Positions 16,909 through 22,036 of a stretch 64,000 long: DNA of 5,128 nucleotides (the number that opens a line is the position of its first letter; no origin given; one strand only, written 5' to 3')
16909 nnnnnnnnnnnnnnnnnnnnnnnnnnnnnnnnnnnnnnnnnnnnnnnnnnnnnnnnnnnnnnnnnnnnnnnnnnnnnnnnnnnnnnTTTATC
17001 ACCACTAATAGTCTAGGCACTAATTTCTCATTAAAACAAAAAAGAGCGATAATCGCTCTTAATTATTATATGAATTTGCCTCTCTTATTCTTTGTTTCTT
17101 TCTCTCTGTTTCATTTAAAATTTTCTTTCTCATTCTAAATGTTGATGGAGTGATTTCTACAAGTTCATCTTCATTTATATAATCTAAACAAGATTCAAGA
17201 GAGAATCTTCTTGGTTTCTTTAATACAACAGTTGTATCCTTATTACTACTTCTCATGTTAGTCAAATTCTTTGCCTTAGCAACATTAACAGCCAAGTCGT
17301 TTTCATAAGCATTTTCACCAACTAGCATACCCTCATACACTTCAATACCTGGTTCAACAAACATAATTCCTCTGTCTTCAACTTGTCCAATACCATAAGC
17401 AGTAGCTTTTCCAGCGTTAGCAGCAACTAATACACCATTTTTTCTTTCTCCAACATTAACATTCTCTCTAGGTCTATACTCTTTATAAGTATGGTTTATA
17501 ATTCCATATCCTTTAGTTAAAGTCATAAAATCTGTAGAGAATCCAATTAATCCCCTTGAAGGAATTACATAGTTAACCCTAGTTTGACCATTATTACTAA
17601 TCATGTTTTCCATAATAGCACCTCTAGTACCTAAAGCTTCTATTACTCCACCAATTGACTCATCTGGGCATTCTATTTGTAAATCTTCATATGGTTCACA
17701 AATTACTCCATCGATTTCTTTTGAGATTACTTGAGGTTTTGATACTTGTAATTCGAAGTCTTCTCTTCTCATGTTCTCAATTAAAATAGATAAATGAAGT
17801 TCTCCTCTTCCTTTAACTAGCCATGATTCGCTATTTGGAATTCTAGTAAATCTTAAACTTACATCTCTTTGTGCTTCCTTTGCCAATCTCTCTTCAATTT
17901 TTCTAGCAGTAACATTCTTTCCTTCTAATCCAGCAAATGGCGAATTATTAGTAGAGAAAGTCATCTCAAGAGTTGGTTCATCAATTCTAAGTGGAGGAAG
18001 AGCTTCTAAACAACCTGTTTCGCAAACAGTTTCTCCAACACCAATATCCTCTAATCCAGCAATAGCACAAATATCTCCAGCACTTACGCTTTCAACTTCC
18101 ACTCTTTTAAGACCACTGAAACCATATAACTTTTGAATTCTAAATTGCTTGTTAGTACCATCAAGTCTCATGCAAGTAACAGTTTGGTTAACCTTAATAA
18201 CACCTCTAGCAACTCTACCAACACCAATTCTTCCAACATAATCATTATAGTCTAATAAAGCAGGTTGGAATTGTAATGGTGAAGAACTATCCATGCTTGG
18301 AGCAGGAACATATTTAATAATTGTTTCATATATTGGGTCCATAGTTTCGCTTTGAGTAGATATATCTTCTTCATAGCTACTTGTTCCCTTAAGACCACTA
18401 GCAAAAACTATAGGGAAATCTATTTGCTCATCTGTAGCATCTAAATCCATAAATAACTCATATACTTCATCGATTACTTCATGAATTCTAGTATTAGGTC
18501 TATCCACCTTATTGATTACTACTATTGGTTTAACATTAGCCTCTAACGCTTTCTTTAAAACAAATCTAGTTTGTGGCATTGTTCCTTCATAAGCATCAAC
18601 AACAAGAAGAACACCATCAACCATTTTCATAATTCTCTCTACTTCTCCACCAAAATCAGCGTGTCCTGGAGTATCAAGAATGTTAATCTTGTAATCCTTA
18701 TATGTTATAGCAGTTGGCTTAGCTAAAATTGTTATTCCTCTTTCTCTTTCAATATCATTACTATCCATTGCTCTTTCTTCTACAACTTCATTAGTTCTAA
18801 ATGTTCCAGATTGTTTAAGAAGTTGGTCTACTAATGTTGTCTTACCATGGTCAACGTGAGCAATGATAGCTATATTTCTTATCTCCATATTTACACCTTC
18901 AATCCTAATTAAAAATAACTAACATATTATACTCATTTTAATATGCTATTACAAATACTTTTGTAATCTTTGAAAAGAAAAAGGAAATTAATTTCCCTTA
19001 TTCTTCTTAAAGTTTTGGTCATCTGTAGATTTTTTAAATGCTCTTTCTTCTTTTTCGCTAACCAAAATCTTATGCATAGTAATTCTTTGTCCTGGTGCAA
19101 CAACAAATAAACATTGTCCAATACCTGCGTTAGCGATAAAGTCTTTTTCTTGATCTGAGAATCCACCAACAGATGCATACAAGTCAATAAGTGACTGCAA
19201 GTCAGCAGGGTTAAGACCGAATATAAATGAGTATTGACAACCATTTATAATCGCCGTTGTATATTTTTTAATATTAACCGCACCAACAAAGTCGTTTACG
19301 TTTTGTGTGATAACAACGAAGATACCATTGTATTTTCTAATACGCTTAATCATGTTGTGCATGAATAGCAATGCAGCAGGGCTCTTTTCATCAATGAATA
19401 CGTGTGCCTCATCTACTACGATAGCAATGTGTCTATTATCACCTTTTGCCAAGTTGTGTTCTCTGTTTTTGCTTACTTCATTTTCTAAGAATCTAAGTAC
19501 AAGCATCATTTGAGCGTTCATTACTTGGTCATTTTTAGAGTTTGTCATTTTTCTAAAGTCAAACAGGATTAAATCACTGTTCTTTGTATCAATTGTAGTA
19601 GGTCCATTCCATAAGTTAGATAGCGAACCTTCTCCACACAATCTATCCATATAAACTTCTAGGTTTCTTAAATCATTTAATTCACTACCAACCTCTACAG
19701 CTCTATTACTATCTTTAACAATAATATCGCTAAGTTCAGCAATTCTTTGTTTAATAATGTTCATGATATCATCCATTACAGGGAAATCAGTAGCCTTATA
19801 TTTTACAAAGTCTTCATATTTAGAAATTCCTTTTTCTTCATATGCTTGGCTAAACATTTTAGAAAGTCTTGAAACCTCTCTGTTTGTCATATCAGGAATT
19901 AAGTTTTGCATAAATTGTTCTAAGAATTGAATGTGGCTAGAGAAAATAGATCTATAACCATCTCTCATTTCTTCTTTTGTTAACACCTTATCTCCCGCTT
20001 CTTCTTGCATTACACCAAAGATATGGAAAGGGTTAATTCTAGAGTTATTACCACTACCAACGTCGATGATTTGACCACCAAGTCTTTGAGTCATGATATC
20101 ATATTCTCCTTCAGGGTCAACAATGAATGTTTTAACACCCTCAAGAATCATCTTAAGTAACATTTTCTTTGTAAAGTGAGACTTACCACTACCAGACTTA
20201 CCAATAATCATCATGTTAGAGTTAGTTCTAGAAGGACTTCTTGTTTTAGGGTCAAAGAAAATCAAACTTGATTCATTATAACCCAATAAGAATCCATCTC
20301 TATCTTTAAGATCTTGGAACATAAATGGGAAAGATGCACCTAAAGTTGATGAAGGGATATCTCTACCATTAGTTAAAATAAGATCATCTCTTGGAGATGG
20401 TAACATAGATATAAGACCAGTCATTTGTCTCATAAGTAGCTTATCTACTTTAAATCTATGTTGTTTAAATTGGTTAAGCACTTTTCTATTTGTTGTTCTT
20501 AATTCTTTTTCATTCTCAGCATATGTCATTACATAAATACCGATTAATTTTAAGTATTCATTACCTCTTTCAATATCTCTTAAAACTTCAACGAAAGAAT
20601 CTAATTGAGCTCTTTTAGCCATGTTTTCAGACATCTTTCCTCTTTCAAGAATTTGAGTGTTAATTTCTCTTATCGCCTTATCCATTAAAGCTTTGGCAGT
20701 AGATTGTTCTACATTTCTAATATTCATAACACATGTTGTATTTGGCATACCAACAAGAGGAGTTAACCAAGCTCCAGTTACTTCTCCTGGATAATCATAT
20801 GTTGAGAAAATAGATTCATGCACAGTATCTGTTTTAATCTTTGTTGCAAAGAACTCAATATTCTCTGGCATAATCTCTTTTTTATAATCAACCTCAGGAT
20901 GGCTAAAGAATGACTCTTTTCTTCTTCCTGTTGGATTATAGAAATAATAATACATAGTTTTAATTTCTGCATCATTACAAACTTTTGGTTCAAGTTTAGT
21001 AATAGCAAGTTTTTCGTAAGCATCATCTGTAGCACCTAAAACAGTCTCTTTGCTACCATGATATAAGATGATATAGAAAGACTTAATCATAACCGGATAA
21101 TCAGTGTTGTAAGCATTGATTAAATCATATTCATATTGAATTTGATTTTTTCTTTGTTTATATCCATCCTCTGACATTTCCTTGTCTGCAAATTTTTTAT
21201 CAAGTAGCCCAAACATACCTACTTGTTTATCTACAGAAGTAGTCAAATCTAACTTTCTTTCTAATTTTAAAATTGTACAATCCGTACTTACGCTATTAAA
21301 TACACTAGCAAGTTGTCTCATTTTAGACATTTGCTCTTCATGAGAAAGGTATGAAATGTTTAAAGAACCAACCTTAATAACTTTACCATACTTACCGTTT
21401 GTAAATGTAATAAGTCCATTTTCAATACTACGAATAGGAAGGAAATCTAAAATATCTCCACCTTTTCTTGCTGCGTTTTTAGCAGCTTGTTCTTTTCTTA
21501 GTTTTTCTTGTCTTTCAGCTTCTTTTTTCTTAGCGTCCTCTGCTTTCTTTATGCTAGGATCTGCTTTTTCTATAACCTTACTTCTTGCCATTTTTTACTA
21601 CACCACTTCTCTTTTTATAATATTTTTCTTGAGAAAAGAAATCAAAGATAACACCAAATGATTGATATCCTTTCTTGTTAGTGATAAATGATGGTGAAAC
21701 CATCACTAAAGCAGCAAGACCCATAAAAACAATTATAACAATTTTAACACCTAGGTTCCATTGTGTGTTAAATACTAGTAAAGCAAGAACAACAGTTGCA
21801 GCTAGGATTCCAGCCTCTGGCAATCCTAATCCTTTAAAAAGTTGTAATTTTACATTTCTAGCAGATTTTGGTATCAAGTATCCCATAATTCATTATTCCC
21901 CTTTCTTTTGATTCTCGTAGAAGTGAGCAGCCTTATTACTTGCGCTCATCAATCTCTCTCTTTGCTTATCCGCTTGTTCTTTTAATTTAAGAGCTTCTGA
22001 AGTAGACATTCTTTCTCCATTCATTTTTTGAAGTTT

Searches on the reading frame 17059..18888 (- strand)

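Call 5: search_protein_families(library=pfam, proteins=[window:17059-18888:-], max_evalue=0.001)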
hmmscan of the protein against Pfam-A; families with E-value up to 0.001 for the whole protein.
window:17059-18888:- (609 aa): 7 families
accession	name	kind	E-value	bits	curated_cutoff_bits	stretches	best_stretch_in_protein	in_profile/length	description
PF00009.33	GTP_EFTU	-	1.1e-58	198.4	26.5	1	2-195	2-187/188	Elongation factor Tu GTP binding domain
PF21018.2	BipA_C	-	1.3e-44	150.9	23.8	1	484-592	1-109/110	TypA/BipA C-terminal domain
PF00679.30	EFG_C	-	7.3e-22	77.7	27.9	1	396-476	2-83/89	Elongation factor G C-terminus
PF03144.31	GTP_EFTU_D2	-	2.2e-15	57.3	30.3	1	219-289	1-73/73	Elongation factor Tu domain 2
PF22042.2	EF-G_D2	-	1.7e-09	38.1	27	1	214-290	11-83/84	Elongation factor G domain 2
PF14492.12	EFG_III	-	4e-08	33.6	27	1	328-377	18-68/75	Elongation Factor G, domain III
PF01926.29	MMR_HSR1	-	2.3e-07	31.4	21.9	1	6-127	2-113/113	50S ribosome-binding GTPase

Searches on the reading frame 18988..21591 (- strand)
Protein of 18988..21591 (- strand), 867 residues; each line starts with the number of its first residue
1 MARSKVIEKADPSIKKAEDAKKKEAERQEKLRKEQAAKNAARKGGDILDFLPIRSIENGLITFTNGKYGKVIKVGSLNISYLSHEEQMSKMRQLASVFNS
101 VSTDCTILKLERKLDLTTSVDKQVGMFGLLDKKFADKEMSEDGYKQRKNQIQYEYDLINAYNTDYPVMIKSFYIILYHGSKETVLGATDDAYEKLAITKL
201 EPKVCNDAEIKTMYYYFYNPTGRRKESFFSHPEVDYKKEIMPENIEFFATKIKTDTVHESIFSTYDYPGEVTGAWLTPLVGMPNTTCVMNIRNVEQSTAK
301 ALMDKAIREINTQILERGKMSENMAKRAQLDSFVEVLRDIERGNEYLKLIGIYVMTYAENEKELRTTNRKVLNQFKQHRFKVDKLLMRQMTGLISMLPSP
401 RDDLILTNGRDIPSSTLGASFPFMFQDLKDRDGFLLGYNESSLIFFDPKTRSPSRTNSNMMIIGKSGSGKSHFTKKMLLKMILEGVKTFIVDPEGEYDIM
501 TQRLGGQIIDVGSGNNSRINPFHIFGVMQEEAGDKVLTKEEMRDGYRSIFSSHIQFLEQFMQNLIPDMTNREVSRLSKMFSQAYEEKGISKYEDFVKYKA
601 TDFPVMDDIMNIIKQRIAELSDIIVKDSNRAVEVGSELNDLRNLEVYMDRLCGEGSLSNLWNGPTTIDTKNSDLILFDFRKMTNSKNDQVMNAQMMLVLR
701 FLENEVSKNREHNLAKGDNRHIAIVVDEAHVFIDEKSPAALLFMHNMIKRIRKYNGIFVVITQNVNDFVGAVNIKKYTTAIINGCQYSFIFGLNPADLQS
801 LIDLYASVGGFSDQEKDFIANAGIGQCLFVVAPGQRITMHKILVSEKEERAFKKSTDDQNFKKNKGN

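Call 5: search_protein_families(library=pfam, proteins=[window:18988-21591:-], max_evalue=0.001)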
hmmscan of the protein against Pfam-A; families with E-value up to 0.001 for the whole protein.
window:18988-21591:- (867 aa): 5 families
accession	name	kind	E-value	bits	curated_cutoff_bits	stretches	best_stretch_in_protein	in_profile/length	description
PF19044.6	P-loop_TraG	-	3.6e-18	65.9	25.8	1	450-820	22-343/413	TraG P-loop domain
PF12846.13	AAA_10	-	1.8e-10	40.9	27.5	1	450-497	14-61/362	AAA-like domain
PF01935.23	DUF87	-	2.3e-08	34.9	23.2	1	460-530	26-103/220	Helicase HerA, central domain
PF10412.15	TrwB_AAD_bind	-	0.00039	19.9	20.5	0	454-497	12-55/387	Type IV secretion-system coupling protein DNA-binding domain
PF01580.24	FtsK_SpoIIIE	-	0.00068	19.6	24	0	455-494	39-80/221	FtsK/SpoIIIE family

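Call 24: search_protein_families(library=ncbifam, proteins=[window:18988-21591:-], max_evalue=0.1)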
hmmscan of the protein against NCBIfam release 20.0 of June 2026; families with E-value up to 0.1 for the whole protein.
window:18988-21591:- (867 aa): 13 families
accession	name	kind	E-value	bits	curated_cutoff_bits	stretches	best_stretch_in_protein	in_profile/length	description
NF045975.1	VirB4_plasma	equivalog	7.9e-180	599.6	590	1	42-852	99-893/894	Mbov_0397 family ICE element conjugal transfer ATPase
NF045971.1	conju_CD1110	equivalog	1.2e-53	182.6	325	1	56-831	11-727/752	VirB4-like conjugal transfer ATPase, CD1110 family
TIGR02746.1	TraC-F-type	equivalog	3.9e-34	117.7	567.05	1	288-805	258-721/800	type IV secretion system protein TraC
TIGR00929.1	VirB4_CagE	subfamily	6e-22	77.7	643.1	1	445-835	428-740/792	VirB4 family type IV secretion/conjugal transfer ATPase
NF010278.0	PRK13721.1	subfamily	4.5e-17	61.2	1177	2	353-523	368-542/874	type IV secretion system protein TraC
TIGR03744.1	traC_PFL_4706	equivalog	5.5e-08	31.1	520.6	2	691-769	705-779/892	conjugative transfer ATPase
TIGR03783.1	Bac_Flav_CT_G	subfamily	8.1e-08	30.6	261.55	2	640-785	595-725/829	TraG family conjugative transposon ATPase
NF053655.1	CedD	equivalog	1.7e-05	23.7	600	2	716-764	415-459/527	DNA-translocating ATPase CedD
NF045973.1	conju_CD1115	equivalog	7.1e-05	21.8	250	1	435-496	3-62/442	VirD4-like conjugal transfer protein, CD1115 family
NF038214.1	IS21_help_AAA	equivalog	0.0053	16.5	200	0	456-488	89-121/232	IS21-like element helper ATPase IstB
NF042943.1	HerA_antiphage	equivalog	0.046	12.3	800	0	459-506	158-206/566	anti-phage-associated helicase HerA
NF011995.0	PRK15451.1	equivalog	0.075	12.5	285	0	691-757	124-193/247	carboxy-S-adenosyl-L-methionine synthase CmoA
TIGR04521.1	ECF_ATPase_2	equivalog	0.086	11.9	330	0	457-476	31-50/279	energy-coupling factor transporter ATPase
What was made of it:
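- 18988..21591 (-): VirB4 ATPase (867 aa) of the mycoplasma-ICE type. NF045975 scores 599.6 bits (cut-off 590) (call 24).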

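Call 65: find_homologous_proteins(query=window:18988-21591:-, max_evalue=1e-20)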
Query window:18988-21591:- (867 aa): 376 proteins with E <= 1e-20 among 8000 candidates; the best 120 are listed.
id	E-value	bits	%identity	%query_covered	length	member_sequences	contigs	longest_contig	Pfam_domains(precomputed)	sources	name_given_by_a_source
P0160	0.0e+0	1815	92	100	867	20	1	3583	PF19044.7,PF01935.24,PF12846.14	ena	-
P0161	0.0e+0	1782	91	100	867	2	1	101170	PF19044.7,PF01935.24,PF12846.14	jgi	-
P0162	0.0e+0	1627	86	96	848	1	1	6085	PF19044.7,PF01935.24,PF12846.14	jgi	-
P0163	0.0e+0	1624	83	98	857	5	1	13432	PF19044.7,PF01935.24,PF12846.14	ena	-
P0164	0.0e+0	1605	84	95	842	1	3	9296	PF19044.7,PF01935.24,PF12846.14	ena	-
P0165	0.0e+0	1601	83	96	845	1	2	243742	PF19044.7,PF01935.24,PF12846.14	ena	-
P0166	0.0e+0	1598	84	95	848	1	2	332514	PF19044.7,PF01935.24,PF12846.14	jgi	-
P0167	0.0e+0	1593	83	96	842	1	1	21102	PF19044.7,PF01935.24,PF12846.14,PF26593.2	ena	-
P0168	0.0e+0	1591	82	96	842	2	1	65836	PF19044.7,PF01935.24,PF12846.14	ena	-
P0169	0.0e+0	1586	81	99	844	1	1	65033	PF19044.7,PF01935.24,PF12846.14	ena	-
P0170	0.0e+0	1581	81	99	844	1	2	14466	PF19044.7,PF01935.24,PF12846.14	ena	-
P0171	0.0e+0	1578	81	97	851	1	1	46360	PF19044.7,PF01935.24,PF12846.14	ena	-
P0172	0.0e+0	1572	81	96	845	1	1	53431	PF19044.7,PF01935.24,PF12846.14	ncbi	-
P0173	0.0e+0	1553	82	95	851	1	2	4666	PF19044.7,PF01935.24,PF00005.34,PF12846.14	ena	-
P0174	0.0e+0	1294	69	94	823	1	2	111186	PF19044.7,PF01935.24,PF12846.14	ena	-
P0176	0.0e+0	1284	68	94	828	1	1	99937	PF19044.7,PF01935.24,PF12846.14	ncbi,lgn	-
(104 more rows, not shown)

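Call 66: find_encoding_contigs(protein=P0176, flank=10000, max_places=1)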
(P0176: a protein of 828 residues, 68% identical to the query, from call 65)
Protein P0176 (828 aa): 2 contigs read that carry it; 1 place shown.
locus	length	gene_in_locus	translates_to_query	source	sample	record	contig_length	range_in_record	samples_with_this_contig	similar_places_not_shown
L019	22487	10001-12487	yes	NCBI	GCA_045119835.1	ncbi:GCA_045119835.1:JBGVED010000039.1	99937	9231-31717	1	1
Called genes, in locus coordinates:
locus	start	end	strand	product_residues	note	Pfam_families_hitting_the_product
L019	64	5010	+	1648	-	-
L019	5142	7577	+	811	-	PF26593:TraC-like, PF01580:FtsK_SpoIIIE (faint), PF12846:AAA_10 (weak), PF19044:P-loop_TraG, PF01935:DUF87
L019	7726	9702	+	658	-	-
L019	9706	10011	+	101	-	-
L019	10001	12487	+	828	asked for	PF01935:DUF87, PF12846:AAA_10 (weak), PF19044:P-loop_TraG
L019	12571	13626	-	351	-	PF13421:Band_7_1, PF17032:Zn_ribbon_15 (faint), PF12773:DZR, PF13240:Zn_Ribbon_1 (weak), PF18912:DZR_2 (faint), PF13248:Zn_ribbon_3 (weak), PF12773:DZR (weak)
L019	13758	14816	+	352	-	-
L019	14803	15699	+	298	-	PF00005:ABC_tran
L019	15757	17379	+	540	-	PF00485:PRK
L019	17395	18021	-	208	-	PF00730:HhH-GPD, PF00633:HHH (faint)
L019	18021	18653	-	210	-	PF21984:DnaD_N, PF07261:DnaB_2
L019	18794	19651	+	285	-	-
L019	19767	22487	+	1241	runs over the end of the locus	PF13306:LRR_5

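Call 76: search_dna_similar(query=window:18988-21591:-, collection=plasmids, mode=protein, max_evalue=1e-20, max_rows=15)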
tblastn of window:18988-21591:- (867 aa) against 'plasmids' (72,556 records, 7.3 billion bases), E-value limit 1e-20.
Records with a match: 1048; places in all: 1067; records where one place covers at least 80% of the query: 54.
Best place of each record, by identity: <60% 1048.
By first word of the organism name: Bacillus 315; Staphylococcus 224; Lactiplantibacillus 91; Clostridium 83; Priestia 40; Spiroplasma 37; Listeria 30; Latilactobacillus 28; Lactococcus 19; Exiguobacterium 14; and 49 more.
By predicted mobility (MOB-suite, as given by PLSDB): conjugative 732; mobilizable 170; non-mobilizable 146.
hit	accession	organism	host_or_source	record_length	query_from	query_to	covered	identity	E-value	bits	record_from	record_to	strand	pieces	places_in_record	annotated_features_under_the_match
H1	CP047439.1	Spiroplasma citri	Neoaliturus tenellus,cell culture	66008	71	854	90%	30.9%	5e-88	314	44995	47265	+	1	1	DUF87 domain-containing protein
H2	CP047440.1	Spiroplasma citri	Neoaliturus tenellus,cell culture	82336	71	854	90%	30.9%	5e-88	314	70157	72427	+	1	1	DUF87 domain-containing protein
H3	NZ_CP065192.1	Spiroplasma endosymbiont of 'Nebria riversi'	Nebria ingens riversi,Whole body,Alpine ...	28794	42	852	94%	28.5%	8e-78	284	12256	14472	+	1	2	Mbov_0397 family ICE element conjugal transfer ATPase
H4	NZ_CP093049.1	Spiroplasma poulsonii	Drosophila hydei,insect hemolymph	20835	42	852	94%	28.0%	3e-78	285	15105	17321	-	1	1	Mbov_0397 family ICE element conjugal transfer ATPase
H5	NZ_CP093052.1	Spiroplasma poulsonii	Drosophila hydei,insect hemolymph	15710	42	852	94%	28.0%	8e-78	284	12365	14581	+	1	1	Mbov_0397 family ICE element conjugal transfer ATPase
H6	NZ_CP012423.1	Spiroplasma kunkelii CR2-3x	Zea mays L.,whole organism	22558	65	863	92%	27.4%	1e-68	256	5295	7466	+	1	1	ATP-binding protein | hypothetical protein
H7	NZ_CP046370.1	Spiroplasma citri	Brittle root,cell culture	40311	65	863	92%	26.7%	4e-67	252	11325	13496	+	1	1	Mbov_0397 family ICE element conjugal transfer ATPase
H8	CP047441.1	Spiroplasma citri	Neoaliturus tenellus,cell culture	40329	65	863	92%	26.7%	4e-67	252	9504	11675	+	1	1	hypothetical protein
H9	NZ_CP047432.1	Spiroplasma citri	Neoaliturus tenellus,cell culture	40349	65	863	92%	26.7%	4e-67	252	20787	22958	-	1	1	Mbov_0397 family ICE element conjugal transfer ATPase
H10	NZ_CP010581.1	Bacillus thuringiensis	whole organism,soil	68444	74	848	89%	26.2%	1e-68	256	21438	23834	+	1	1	DUF87 domain-containing protein | hypothetical protein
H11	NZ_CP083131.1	Bacillus thuringiensis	whole organism,Biopesticide Novodor 3FC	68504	74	848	89%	26.2%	1e-68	256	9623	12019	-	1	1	DUF87 domain-containing protein | hypothetical protein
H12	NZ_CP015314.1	Bacillus thuringiensis serovar morrisoni str. 4AA1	Tribolium castaneum,whole organism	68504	74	848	89%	26.2%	1e-68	256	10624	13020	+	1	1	DUF87 domain-containing protein | hypothetical protein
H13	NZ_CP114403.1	Bacillus thuringiensis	liquid culture,Bacillus thuringiensis ...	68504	74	848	89%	26.2%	1e-68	256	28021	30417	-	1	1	DUF87 domain-containing protein | hypothetical protein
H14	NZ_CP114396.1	Bacillus thuringiensis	liquid culture,Bacillus thuringiensis ...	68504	74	848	89%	26.2%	1e-68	256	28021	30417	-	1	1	DUF87 domain-containing protein | hypothetical protein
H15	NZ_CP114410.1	Bacillus thuringiensis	liquid culture,Bacillus thuringiensis ...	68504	74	848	89%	26.2%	1e-68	256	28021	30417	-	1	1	DUF87 domain-containing protein | hypothetical protein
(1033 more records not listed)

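Call 77: get_annotated_region(hit=H3, flank=7000)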
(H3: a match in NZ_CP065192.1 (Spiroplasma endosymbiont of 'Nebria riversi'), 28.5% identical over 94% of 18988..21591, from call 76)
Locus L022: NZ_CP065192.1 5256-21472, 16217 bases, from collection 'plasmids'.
description: Spiroplasma endosymbiont of 'Nebria riversi' isolate Nriv7 plasmid unnamed1, complete sequence
organism: Spiroplasma endosymbiont of 'Nebria riversi' (NCBI taxid 2792084)
taxonomy: Bacteria; Mycoplasmatota; Mollicutes; Entomoplasmatales; Spiroplasmataceae; Spiroplasma; Spiroplasma endosymbiont of 'Nebria riversi'
host: -; source: Nebria ingens riversi,Whole body,Alpine seep; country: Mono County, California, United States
typing (MOB-suite, as given by PLSDB): non-mobilizable
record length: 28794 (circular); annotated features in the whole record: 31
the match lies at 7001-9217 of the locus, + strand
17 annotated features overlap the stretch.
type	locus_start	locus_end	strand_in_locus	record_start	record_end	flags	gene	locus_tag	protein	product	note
CDS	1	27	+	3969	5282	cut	-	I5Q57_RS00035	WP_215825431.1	PQQ-binding-like beta-propeller repeat protein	-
CDS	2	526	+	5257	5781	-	-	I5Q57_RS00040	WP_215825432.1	hypothetical protein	-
CDS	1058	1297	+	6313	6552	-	-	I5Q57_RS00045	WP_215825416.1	hypothetical protein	-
CDS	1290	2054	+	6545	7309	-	-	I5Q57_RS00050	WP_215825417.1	ParA family protein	-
CDS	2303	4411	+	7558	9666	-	-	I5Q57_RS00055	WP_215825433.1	adhesin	-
CDS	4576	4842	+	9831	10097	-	-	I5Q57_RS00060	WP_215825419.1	Mbov_0395 family pilin-like conjugal transfer protein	-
CDS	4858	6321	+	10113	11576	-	-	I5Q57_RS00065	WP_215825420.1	Mbov_0396 family ICE element transmembrane protein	-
CDS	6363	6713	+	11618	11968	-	-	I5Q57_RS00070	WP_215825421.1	hypothetical protein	-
CDS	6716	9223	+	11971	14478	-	-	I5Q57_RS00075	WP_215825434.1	Mbov_0397 family ICE element conjugal transfer ATPase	-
CDS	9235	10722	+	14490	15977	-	-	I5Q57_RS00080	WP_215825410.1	type IV secretion system DNA-binding domain-containing protein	-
CDS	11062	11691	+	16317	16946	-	-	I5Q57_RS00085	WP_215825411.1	hypothetical protein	-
CDS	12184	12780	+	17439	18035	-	-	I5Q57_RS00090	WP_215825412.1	hypothetical protein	-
CDS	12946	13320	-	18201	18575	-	-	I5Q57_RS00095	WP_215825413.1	UPF0236 family transposase-like protein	-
CDS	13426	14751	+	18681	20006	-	-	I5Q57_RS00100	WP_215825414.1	PQQ-binding-like beta-propeller repeat protein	-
CDS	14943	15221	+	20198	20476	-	-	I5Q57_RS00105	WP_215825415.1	hypothetical protein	-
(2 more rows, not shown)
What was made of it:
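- Closest known: Mbov_0395 / MMCAP2_0565 family pilin-like conjugal transfer protein. Different: The known members are small stand-alone proteins, such as the 88-aa Spiroplasma one, encoded directly before the VirB6-like gene on mobile elements (call 77).
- Closest known: Surface adhesins of monoderm T4SSs. Same: On the Spiroplasma plasmid an adhesin gene directly precedes the pilin-like gene (call 77).
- On the Spiroplasma plasmid the order is adhesin, pilin-like, VirB6-like, hypothetical, VirB4, T4CP (call 77).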

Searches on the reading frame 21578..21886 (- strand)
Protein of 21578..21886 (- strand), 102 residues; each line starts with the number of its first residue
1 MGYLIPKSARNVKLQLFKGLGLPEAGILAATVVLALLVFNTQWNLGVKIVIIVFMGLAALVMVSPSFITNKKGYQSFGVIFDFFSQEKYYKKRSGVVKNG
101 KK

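Call 5: search_protein_families(library=pfam, proteins=[window:21578-21886:-], max_evalue=0.001)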
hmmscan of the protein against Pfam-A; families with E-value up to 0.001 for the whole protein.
window:21578-21886:- (102 aa): 0 families

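Call 22: search_protein_families(library=pfam, proteins=[window:21578-21886:-], max_evalue=10)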
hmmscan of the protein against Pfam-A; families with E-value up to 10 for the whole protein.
window:21578-21886:- (102 aa): 8 families
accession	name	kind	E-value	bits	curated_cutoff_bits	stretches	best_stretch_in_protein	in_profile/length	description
PF13571.11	DUF4133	-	0.0016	19.2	25.2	1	17-80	11-74/91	Domain of unknown function (DUF4133)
PF12666.12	PrgI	-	0.033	15.1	27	1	5-88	2-82/91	PrgI family protein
PF06993.17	DUF1304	-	0.045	14.2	26.9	1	25-63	49-87/110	Protein of unknown function (DUF1304)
PF19762.4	DUF6249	-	0.046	14.1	33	1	22-63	55-100/104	Domain of unknown function (DUF6249)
PF13786.12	DUF4179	-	0.069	14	30.1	1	49-96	13-59/94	Domain of unknown function (DUF4179)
PF06305.16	LapA_dom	-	0.13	12.6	28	1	30-68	4-40/64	Lipopolysaccharide assembly protein A domain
PF24008.1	DUF7322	-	0.34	10.9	27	1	25-62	20-54/61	Domain of unknown function (DUF7322)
PF20040.4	DUF6442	-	0.53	11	25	1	45-91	25-70/102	Family of unknown function (DUF6442)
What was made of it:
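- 21578..21886 (-): VirB3-like small membrane protein (102 aa), overlapping the start of the VirB4 gene. It hits DUF4133 and PrgI weakly (call 22).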

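Call 24: search_protein_families(library=ncbifam, proteins=[window:21578-21886:-], max_evalue=0.1)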
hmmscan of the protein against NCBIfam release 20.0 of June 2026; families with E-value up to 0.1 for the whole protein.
window:21578-21886:- (102 aa): 4 families
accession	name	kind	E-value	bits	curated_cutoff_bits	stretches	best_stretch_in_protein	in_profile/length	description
NF045975.1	VirB4_plasma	equivalog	1.2e-07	29.9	590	1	4-93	2-97/894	Mbov_0397 family ICE element conjugal transfer ATPase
NF012176.0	tet_MFS_38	exception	0.0052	15.9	925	1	4-80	184-261/450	tetracycline efflux MFS transporter Tet(38)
NF006670.0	PRK09218.1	equivalog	0.022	14.8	162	1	48-76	53-81/136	peptide deformylase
NF042935.1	SCO6880_fam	subfamily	0.092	11.7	60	1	13-63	10-60/477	SCO6880 family protein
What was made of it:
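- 21578..21886 (-): It matches positions 2-97 of the VirB4_plasma model NF045975 (E 1.2e-7; call 24).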
